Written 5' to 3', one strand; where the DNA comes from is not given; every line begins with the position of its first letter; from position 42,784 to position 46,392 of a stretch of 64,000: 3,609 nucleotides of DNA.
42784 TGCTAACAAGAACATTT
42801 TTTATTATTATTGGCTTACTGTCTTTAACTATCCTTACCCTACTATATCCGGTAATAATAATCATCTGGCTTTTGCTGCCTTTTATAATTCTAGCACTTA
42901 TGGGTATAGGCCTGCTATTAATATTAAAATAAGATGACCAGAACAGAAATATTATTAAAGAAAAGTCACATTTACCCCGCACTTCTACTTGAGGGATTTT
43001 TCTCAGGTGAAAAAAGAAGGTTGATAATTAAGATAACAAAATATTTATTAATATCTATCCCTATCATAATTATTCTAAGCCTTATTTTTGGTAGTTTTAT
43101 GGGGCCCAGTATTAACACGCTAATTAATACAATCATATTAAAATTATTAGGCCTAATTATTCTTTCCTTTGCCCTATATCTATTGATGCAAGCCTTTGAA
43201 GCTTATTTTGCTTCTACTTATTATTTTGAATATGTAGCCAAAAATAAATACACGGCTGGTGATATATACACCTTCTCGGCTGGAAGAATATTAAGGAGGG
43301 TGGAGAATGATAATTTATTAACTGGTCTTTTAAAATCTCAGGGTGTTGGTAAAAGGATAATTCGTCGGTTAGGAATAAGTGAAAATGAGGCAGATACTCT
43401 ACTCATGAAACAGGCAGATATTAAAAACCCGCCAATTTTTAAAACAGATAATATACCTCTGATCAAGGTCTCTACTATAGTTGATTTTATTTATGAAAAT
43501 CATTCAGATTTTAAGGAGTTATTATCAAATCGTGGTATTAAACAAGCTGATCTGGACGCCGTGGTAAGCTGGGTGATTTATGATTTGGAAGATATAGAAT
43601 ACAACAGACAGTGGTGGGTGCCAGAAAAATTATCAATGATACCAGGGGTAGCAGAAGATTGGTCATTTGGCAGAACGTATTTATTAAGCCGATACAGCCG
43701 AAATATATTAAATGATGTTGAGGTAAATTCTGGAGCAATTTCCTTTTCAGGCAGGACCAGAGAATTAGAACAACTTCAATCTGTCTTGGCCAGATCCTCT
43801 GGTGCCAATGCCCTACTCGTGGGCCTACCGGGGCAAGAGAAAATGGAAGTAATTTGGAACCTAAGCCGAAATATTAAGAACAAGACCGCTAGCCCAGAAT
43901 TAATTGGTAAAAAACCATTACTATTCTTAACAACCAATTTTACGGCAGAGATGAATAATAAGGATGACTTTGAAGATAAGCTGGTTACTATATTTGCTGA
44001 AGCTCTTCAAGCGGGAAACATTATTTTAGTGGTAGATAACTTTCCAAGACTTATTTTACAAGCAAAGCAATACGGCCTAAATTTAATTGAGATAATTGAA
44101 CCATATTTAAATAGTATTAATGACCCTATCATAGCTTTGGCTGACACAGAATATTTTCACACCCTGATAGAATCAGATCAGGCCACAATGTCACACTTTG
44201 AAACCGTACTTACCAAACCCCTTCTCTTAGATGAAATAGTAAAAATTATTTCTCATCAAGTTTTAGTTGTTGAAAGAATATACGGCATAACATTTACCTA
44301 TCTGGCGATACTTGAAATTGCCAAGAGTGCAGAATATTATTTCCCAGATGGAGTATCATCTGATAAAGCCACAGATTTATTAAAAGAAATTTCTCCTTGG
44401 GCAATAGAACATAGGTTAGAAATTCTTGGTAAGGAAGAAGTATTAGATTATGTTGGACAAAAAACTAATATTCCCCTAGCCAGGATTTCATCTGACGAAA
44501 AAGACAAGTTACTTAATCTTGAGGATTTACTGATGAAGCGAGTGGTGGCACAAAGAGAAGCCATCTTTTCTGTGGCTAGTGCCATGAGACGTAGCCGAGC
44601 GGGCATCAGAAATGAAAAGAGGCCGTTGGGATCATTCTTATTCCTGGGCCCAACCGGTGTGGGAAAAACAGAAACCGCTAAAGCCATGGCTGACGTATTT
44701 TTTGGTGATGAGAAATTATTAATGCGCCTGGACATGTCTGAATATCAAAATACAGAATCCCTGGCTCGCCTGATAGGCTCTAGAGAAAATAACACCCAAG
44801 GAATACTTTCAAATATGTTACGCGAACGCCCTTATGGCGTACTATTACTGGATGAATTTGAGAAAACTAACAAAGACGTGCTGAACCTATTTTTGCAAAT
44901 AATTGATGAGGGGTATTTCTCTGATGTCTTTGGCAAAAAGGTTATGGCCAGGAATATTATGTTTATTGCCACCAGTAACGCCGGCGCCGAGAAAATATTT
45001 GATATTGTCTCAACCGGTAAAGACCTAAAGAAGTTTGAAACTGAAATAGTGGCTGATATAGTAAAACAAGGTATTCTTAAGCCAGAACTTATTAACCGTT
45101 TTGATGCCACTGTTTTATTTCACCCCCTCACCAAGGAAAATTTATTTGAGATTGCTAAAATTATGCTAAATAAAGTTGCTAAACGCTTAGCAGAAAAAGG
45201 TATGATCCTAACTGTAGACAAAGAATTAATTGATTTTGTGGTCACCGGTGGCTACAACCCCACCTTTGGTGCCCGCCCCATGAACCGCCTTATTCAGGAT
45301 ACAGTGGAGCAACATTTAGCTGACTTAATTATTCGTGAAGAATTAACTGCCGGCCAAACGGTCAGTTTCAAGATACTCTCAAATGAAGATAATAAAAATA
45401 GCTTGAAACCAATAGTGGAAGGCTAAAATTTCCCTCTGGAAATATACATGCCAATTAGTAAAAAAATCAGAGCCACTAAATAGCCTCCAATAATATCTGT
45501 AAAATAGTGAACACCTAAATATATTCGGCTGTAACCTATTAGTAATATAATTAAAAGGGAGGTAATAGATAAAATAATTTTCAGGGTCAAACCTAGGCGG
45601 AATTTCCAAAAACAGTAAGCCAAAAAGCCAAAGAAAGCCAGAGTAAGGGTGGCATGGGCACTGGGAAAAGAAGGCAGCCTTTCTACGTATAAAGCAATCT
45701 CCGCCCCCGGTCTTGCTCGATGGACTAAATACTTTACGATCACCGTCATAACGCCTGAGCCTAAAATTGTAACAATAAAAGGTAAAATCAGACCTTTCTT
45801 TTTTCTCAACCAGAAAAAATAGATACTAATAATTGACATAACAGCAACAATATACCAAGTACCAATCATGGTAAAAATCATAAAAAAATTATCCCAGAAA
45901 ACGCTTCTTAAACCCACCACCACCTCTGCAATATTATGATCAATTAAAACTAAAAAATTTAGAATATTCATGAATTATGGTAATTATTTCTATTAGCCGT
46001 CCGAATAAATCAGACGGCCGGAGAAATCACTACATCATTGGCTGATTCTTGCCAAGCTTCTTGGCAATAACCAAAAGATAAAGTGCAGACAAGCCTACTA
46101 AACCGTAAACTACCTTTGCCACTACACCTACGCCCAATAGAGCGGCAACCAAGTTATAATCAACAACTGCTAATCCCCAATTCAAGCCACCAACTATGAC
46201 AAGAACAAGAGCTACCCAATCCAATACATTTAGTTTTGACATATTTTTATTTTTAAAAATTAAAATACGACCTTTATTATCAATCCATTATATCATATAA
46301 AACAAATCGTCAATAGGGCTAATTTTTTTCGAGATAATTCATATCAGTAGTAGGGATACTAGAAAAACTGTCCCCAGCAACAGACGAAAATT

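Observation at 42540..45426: Membrane-anchored ClpA/B/C-like AAA+ protein with a catalytically dead D1 and an intact D2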

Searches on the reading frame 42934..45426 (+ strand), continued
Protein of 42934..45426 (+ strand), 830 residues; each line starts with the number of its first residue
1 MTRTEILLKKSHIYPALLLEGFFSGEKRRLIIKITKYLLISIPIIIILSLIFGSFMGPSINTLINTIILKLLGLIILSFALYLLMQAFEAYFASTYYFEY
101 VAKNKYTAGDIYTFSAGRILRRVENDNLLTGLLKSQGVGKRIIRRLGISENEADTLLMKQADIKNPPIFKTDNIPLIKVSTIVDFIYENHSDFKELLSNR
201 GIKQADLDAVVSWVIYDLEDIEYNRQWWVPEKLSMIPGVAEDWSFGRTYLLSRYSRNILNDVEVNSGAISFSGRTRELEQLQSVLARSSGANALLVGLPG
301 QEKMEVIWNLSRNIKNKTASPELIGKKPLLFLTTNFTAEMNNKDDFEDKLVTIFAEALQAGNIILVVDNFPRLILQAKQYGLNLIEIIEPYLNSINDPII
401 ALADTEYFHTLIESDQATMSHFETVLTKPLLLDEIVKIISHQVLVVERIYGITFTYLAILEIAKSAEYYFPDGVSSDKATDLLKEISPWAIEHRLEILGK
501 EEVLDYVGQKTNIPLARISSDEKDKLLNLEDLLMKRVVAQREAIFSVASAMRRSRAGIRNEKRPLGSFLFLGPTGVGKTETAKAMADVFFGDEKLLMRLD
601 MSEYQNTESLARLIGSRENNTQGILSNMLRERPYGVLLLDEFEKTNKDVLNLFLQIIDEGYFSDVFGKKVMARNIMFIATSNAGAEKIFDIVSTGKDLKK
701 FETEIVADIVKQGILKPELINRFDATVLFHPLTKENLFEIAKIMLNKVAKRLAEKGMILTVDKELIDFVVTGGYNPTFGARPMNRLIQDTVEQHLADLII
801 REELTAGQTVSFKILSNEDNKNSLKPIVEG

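Call 54: list_cluster_members(proteins=[P0001, P0121, P0119, P0108])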
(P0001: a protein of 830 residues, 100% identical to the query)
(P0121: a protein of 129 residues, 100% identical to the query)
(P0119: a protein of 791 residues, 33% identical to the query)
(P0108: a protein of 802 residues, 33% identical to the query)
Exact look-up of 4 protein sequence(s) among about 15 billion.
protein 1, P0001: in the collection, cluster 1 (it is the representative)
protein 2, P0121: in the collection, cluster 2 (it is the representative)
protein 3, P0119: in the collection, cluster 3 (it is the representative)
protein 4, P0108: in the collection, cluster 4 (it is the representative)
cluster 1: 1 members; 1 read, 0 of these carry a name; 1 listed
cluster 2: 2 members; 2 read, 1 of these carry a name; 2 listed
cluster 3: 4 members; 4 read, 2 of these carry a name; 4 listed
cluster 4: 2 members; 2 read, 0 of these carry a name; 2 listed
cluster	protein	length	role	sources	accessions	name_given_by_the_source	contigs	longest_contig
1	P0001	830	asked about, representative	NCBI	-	-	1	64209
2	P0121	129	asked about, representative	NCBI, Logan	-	-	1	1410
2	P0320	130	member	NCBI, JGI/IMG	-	hypothetical protein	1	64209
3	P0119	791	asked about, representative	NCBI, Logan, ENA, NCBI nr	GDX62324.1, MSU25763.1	hypothetical protein LBMAG33_6340 [Candidatus Levyibacteriota bacterium] | ATP-dependent Clp protease ATP-binding subunit [Candidatus Levybacteria bacterium]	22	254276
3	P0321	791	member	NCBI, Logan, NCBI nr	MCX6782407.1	MAG: ATP-dependent Clp protease ATP-binding subunit [Candidatus Levybacteria bacterium] | ATP-dependent Clp protease ATP-binding subunit [Candidatus Levybacteria bacterium]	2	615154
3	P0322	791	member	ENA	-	-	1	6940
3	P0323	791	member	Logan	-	-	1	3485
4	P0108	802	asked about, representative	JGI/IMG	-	-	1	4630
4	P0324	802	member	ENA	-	-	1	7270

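Call 60: search_protein_families(library=pfam, proteins=[L008:1499-3241:-], max_evalue=0.01)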
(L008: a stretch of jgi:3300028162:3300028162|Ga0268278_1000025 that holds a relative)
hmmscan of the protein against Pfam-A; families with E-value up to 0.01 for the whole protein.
L008:1499-3241:- (580 aa): 0 families

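Call 68: search_protein_families(library=padloc, proteins=[window:42934-45426:+], max_evalue=0.001)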
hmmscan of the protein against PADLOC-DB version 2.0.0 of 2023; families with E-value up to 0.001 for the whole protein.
window:42934-45426:+ (830 aa): 4 families
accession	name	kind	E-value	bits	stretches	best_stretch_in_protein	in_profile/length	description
PDLC03838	DolB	-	1.5e-33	114.6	2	519-685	123-280/375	-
PDLC04606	PDC-M37B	-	3.3e-29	100.2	1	523-693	132-304/390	-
PDLC04605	PDC-M37B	-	4.1e-23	80.2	1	566-693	305-434/518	-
PDLC01993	RtcR--CARF_AAA_HTH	-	3.8e-05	20.3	1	568-684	207-329/523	-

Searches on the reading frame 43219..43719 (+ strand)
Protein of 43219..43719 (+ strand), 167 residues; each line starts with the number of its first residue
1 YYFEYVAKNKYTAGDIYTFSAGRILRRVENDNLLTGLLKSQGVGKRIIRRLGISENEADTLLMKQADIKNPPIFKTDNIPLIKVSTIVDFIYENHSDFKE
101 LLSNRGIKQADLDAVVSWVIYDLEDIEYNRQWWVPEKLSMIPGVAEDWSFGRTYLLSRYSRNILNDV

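Call 56: predict_structure(alignment_id=A4)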
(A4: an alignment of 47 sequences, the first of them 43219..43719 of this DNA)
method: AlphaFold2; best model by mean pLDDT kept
length: 167 residues; sequences in the alignment: 47
mean_pLDDT: 86.6   pTM: 0.75
mean pLDDT of the five models: 86.6, 86.5, 84.4, 83.8, 83.6
residues with pLDDT >= 90: 105; 70-90: 34; 50-70: 21; < 50: 7
segments of 3 or more residues with pLDDT < 50: 1-7
pLDDT, mean of each block of 10 residues (from residue 1): 49 84 94 97 96 98 95 92 96 98 98 97 90 83 64 64 72
secondary structure, 60 per line:
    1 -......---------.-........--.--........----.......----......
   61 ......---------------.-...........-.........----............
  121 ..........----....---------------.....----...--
elements in order: H2-7 H19-26 H33-39 H44-50 H55-66 H84-94 H96-104 H109-130 H135-138 H154-158

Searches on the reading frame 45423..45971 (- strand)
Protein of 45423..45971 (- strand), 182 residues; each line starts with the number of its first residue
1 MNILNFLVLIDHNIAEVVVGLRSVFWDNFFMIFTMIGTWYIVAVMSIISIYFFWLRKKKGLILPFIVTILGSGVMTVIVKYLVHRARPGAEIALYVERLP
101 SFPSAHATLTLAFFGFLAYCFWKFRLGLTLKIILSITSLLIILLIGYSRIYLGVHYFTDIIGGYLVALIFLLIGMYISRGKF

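Call 3: search_protein_families(library=pfam, proteins=[window:45423-45971:-], max_evalue=0.01)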
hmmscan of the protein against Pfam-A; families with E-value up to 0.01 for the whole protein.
window:45423-45971:- (182 aa): 2 families
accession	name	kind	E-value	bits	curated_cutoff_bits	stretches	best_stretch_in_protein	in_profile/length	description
PF01569.27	PAP2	-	1.1e-16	61.2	27.2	1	63-178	3-125/130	PAP2 superfamily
PF14378.12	PAP2_3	-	1.7e-07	31.6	27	1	36-171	32-188/190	PAP2 superfamily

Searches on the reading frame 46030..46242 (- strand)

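Call 3: search_protein_families(library=pfam, proteins=[window:46030-46242:-], max_evalue=0.01)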
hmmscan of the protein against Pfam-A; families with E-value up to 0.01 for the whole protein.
window:46030-46242:- (70 aa): 1 family
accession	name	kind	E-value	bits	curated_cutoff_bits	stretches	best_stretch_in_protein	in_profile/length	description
PF04070.17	DUF378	-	2.2e-15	56.7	25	1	6-59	2-58/60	Domain of unknown function (DUF378)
